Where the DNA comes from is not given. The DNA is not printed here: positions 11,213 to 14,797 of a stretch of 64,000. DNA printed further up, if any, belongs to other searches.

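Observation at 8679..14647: Complete type II-A CRISPR-Cas9 system with a compact 1094-aa Cas9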

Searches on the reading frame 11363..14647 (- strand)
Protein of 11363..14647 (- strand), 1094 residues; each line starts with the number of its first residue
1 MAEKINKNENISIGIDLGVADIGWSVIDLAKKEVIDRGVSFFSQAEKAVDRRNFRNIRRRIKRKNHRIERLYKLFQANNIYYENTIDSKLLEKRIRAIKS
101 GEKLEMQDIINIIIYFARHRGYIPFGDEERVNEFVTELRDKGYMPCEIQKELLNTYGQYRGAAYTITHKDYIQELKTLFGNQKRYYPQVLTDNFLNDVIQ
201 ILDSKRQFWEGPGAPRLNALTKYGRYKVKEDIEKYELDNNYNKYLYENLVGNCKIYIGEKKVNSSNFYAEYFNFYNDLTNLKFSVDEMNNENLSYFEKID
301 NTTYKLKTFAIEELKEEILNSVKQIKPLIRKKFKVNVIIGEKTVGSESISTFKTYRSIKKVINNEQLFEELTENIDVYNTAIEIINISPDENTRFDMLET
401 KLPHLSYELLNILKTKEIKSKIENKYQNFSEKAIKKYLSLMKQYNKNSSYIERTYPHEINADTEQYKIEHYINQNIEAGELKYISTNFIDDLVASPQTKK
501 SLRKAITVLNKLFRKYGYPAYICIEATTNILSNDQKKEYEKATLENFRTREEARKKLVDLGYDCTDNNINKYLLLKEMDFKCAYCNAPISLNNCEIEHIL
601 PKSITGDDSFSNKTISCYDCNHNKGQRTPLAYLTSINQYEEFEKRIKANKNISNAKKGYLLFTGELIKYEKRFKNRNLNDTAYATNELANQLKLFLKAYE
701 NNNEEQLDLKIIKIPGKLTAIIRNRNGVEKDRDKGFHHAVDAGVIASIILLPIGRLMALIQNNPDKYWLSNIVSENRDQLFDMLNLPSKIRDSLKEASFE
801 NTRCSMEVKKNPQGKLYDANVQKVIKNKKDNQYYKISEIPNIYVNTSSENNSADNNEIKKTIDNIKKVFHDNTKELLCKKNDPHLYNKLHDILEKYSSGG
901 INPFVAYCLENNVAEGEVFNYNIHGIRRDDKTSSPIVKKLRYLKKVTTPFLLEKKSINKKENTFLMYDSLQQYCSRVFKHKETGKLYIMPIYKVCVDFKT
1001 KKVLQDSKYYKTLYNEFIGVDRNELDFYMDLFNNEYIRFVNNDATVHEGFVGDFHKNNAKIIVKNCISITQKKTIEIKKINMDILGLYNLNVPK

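Call 8: search_protein_families(library=pfam, proteins=[window:11363-14647:-], max_evalue=0.01)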
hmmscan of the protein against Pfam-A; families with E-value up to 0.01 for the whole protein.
window:11363-14647:- (1094 aa): 6 families
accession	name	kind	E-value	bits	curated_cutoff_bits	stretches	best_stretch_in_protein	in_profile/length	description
PF13395.12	HNH_4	-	1.5e-14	54.1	22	1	582-629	1-53/54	HNH endonuclease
PF14279.12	HNH_5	-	4.5e-09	36.6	27.5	1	582-630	1-49/56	HNH endonuclease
PF18061.6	CRISPR_Cas9_WED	-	6.4e-08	33.2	27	1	816-945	8-110/131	CRISPR-Cas9 WED domain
PF01844.29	HNH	-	5.8e-07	30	21.4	1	582-627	1-47/47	HNH endonuclease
PF18541.7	RuvC_III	-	0.0002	21.8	26.2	1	670-730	3-55/179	RuvC endonuclease subdomain 3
PF22879.1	AIPR_N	-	0.0087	16.5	28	0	662-705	17-60/151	Abortive infection phage resistance protein N-terminal domain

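Call 9: search_protein_families(library=ncbifam, proteins=[window:11363-14647:-], max_evalue=0.01)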
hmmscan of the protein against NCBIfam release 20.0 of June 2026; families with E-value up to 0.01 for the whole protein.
window:11363-14647:- (1094 aa): 4 families
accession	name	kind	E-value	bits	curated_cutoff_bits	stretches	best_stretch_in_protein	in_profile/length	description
TIGR01865.2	cas_Csn1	equivalog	6.5e-120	402.1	100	1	12-1086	2-1069/1070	type II CRISPR RNA-guided endonuclease Cas9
NF049971.1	CRISPR_Cas9d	exception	9.7e-36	123.8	375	1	502-827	470-792/986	type II CRISPR RNA-guided endonuclease Cas9d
NF040563.1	guided_IscB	equivalog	1.4e-11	44.1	175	1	568-648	182-259/314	RNA-guided endonuclease IscB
TIGR02646.1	TIGR02646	subfamily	0.00053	20.1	52.15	1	574-671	19-117/144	retron system putative HNH endonuclease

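Call 11: search_solved_structures(query=window:11363-14647:-, max_evalue=0.001, show_alignments=1)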
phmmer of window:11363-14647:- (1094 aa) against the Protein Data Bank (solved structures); distinct sequences matched with E-value up to 0.001: 47.
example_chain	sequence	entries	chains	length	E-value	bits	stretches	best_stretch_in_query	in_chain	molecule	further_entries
8zcy_A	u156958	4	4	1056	7.2e-54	186.5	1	9-950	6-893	CRISPR-associated endonuclease Cas9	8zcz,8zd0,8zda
9mb7_A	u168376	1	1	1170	1.3e-53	185.6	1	9-950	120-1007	Ubiquitin-like protein SMT3,CRISPR-associated endonuclease Cas9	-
7eni_A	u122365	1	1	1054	4e-52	180.7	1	9-1086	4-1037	CRISPR-associated endonuclease Cas9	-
7enr_A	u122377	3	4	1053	6.7e-52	179.9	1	9-1086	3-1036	CRISPR-associated endonuclease Cas9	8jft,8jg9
9mb6_A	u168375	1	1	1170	1.1e-51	179.3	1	9-1086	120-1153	Ubiquitin-like protein SMT3,CRISPR-associated endonuclease Cas9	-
5axw_A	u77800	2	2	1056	1.9e-51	178.4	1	9-1042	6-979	CRISPR-associated endonuclease Cas9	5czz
7el1_A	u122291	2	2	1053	2e-51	178.4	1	9-1042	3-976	CRISPR-associated endonuclease Cas9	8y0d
7vw3_A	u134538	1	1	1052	5.2e-50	173.7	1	10-1086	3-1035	CRISPR-associated endonuclease Cas9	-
9ar4_A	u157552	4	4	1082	3.3e-49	171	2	493-767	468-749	CRISPR-associated endonuclease Cas9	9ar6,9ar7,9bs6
6rj9_C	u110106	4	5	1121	1.2e-48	169.1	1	11-1038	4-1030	CRISPR-associated endonuclease Cas9 1 | Streptococcus Thermophilus 1 Cas9 | Cas 9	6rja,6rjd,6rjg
6m0v_A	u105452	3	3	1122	1.6e-47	165.4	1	10-1038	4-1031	CRISPR-associated endonuclease Cas9 1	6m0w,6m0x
8hud_A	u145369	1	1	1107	4.9e-45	157.2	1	12-1032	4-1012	CRISPR-associated endonuclease Cas9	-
8jtj_A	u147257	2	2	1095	2.8e-43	151.4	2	493-763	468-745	CRISPR-associated endonuclease Cas9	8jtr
21dz_A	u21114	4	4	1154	2.1e-42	148.5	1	153-748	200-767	CRISPR-associated endonuclease Cas9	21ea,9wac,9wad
8uza_A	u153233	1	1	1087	2.4e-42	148.3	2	493-763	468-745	CRISPR-associated endonuclease Cas9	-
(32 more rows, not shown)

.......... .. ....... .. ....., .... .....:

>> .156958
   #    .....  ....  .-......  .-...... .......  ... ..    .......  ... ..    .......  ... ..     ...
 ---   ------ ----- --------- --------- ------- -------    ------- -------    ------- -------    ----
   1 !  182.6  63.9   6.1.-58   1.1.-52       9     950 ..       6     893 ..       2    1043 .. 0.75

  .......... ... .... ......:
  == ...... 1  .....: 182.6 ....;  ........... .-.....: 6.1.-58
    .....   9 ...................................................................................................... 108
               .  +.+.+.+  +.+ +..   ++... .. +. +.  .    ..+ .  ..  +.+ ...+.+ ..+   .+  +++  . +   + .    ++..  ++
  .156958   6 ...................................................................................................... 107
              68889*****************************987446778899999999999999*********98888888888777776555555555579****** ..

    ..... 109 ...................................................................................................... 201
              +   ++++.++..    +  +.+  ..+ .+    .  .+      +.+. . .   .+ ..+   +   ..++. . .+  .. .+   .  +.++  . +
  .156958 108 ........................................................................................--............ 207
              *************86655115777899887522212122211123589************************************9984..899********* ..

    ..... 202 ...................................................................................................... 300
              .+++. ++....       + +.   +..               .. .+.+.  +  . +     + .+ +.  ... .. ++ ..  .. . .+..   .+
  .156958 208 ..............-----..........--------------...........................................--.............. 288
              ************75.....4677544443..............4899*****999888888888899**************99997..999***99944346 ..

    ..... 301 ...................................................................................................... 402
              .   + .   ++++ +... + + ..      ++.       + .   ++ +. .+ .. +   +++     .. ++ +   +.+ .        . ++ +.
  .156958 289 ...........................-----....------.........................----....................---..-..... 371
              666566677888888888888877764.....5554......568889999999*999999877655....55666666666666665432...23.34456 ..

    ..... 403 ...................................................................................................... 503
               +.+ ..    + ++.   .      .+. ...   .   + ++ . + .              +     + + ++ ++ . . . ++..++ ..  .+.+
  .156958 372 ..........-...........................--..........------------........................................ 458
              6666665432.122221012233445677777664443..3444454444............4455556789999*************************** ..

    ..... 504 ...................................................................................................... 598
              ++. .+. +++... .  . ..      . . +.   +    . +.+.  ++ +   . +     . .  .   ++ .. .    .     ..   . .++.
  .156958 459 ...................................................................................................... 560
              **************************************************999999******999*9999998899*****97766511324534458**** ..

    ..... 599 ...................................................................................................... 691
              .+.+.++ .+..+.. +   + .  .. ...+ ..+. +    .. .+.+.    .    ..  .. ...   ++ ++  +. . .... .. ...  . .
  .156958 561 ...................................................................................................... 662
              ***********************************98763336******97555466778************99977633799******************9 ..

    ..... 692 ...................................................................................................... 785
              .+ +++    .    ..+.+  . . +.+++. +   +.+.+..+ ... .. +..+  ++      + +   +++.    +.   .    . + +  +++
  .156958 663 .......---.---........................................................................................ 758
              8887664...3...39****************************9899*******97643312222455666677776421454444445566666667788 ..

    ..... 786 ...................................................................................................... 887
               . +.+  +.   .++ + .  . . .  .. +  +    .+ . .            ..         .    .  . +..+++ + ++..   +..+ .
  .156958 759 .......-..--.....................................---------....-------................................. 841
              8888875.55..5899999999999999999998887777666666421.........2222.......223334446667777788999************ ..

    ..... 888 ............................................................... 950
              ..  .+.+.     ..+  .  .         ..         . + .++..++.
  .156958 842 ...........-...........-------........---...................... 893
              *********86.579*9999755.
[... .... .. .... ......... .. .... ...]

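Call 13: search_protein_families(library=padloc, proteins=[window:11363-14647:-], max_evalue=1)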
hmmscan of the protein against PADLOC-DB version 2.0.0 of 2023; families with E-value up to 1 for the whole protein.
window:11363-14647:- (1094 aa): 10 families
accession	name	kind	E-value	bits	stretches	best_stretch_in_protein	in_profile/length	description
PDLC01256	Cas9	-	6.2e-94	314.2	1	11-747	2-674/711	"CAS-II-A,CAS-II-B,CAS-II-C; effector__SPE"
PDLC00973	Cas9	-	5.5e-77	258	1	11-748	2-781/830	CRISPR subtype II RNA-guided endonuclease Cas9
PDLC01460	Cas9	-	6.3e-59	198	1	11-749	3-660/901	"CAS-II-A,CAS-II-B,CAS-II-C; effector__SPE"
PDLC00975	Cas9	-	2.6e-32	110.1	1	10-747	4-772/1120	Cas9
PDLC01580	Cas9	-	4.1e-24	82.8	2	270-744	534-981/1329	"CAS-II-A,CAS-II-B,CAS-II-C; effector__SPE"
PDLC00346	PtuB1|PtuB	-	2.1e-07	29.1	1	538-619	7-90/214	Unknown function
PDLC00314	PtuB1|PtuB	-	2.2e-05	22.6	1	536-619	5-88/156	Unknown function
PDLC00320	PtuB1|PtuB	-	0.00023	19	1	542-622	8-86/202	Unknown function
PDLC02859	DpdF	-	0.00045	16.8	1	575-622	3-50/545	DpdF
PDLC00324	PtuB1|PtuB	-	0.003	15.3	1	574-621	37-86/209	Unknown function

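Call 17: find_homologous_proteins(query=window:11363-14647:-, max_evalue=1e-20)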
Query window:11363-14647:- (1094 aa): 62 proteins with E <= 1e-20 among 8000 candidates.
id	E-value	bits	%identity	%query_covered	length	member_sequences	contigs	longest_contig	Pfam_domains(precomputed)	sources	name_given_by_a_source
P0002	0.0e+0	2437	100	100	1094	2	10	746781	PF13395.13,PF01844.30,PF14279.13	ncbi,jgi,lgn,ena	jgi:CRISPR-associated endonuclease Csn1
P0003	0.0e+0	1125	51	99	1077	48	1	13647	PF13395.13,PF01844.30,PF14279.13,PF18541.8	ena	-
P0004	0.0e+0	1118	51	100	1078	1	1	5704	PF13395.13,PF01844.30,PF14279.13,PF18541.8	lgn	-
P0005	0.0e+0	1105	50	99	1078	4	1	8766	PF13395.13,PF01844.30,PF14279.13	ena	-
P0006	0.0e+0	1094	49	100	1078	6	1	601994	PF13395.13,PF01844.30,PF14279.13,PF18541.8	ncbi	-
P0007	0.0e+0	1090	50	99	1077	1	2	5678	PF13395.13,PF01844.30,PF14279.13,PF18541.8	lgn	-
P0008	0.0e+0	1081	49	99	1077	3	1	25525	PF13395.13,PF14279.13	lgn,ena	-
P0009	0.0e+0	1080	50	99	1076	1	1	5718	PF13395.13,PF01844.30,PF14279.13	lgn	-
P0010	0.0e+0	1076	51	99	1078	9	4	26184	PF13395.13,PF01844.30,PF22702.3,PF14279.13,PF18541.8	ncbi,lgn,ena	-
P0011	0.0e+0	1071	49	99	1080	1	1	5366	PF13395.13,PF01844.30,PF14279.13,PF18541.8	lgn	-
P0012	0.0e+0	1061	49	99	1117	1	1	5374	PF13395.13,PF01844.30,PF14279.13,PF18541.8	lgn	-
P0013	0.0e+0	1051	49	99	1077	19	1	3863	PF13395.13,PF01844.30,PF14279.13,PF18541.8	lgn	-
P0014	6.7e-297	1006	48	99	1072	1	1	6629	PF13395.13,PF22702.3,PF18061.7,PF14279.13,PF18541.8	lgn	-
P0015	1.5e-285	968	47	99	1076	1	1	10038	PF13395.13,PF01844.30,PF14279.13,PF18541.8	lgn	-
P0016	8.1e-264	897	45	100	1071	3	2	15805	PF13395.13,PF01844.30,PF14279.13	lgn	-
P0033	1.3e-169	585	36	99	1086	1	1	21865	PF13395.13,PF01844.30,PF22702.3,PF18541.8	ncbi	-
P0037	2.9e-166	574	36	99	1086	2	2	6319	PF13395.13,PF22702.3,PF18541.8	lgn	-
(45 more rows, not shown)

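Call 18: find_encoding_contigs(protein=P0002, flank=8000, max_places=6)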
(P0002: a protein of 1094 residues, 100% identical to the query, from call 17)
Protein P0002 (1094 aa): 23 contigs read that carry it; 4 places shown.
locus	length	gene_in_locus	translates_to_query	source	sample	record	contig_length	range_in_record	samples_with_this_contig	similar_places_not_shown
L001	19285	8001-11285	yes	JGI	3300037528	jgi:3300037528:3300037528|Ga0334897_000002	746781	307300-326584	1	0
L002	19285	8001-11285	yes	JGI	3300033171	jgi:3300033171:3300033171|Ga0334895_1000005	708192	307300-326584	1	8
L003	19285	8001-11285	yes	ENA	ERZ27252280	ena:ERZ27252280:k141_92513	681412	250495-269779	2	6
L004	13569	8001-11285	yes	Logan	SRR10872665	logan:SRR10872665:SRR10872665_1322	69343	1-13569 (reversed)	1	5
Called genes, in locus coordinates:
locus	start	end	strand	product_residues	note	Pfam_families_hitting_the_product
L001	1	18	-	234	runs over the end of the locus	-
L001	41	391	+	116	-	-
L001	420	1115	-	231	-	PF00392:GntR, PF07729:FCD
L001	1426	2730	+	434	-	PF02550:AcetylCoA_hydro, PF13336:AcetylCoA_hyd_C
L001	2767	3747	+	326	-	PF02558:ApbA, PF08546:ApbA_C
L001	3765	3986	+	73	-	PF12797:Fer4_2 (faint), PF13183:Fer4_8 (faint), PF13237:Fer4_10, PF14697:Fer4_21 (faint), PF12838:Fer4_7, PF13187:Fer4_9, PF00037:Fer4, PF12837:Fer4_6 (weak), +5 more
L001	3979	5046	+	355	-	PF01855:POR_N, PF17147:PFOR_II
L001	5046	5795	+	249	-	PF02775:TPP_enzyme_C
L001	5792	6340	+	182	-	PF01558:POR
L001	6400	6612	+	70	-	-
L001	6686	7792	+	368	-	PF02615:Ldh_2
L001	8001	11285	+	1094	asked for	PF01844:HNH (weak), PF13395:HNH_4, PF14279:HNH_5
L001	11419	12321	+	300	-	PF01867:Cas_Cas1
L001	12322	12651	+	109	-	PF09827:CRISPR_Cas2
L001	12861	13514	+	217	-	-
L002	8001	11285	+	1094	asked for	PF01844:HNH (weak), PF13395:HNH_4, PF14279:HNH_5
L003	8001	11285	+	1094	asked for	PF01844:HNH (weak), PF13395:HNH_4, PF14279:HNH_5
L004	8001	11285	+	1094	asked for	PF01844:HNH (weak), PF13395:HNH_4, PF14279:HNH_5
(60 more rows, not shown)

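Call 19: find_encoding_contigs(protein=P0006, flank=8000, max_places=3)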
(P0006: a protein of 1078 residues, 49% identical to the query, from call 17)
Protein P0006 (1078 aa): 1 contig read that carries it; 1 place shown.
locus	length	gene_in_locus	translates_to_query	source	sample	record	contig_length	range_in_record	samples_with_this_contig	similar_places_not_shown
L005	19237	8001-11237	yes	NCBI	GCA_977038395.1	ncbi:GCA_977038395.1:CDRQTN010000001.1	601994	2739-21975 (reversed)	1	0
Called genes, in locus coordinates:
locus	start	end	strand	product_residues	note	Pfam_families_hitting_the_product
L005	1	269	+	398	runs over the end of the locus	PF01841:Transglut_core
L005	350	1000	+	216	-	-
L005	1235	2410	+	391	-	PF07690:MFS_1, PF05977:MFS_3 (weak)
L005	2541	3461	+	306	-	PF01261:AP_endonuc_2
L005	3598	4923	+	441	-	PF07690:MFS_1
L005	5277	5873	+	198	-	PF00583:Acetyltransf_1 (weak), PF13508:Acetyltransf_7 (faint), PF13673:Acetyltransf_10 (weak)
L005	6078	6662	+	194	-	PF06821:Ser_hydrolase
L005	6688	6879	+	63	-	-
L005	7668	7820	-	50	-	-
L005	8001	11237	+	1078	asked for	PF18541:RuvC_III (faint), PF01844:HNH (weak), PF13395:HNH_4, PF14279:HNH_5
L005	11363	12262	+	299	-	PF01867:Cas_Cas1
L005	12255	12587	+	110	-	PF09827:CRISPR_Cas2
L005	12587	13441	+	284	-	-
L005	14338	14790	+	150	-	PF02367:TsaE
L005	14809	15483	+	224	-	PF00814:TsaD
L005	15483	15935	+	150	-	PF13420:Acetyltransf_4 (faint), PF13673:Acetyltransf_10, PF00583:Acetyltransf_1, PF13508:Acetyltransf_7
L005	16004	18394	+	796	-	PF20437:LonC_helical, PF13654:AAA_32, PF20436:LonB_AAA-LID, PF05362:Lon_C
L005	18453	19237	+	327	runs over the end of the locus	-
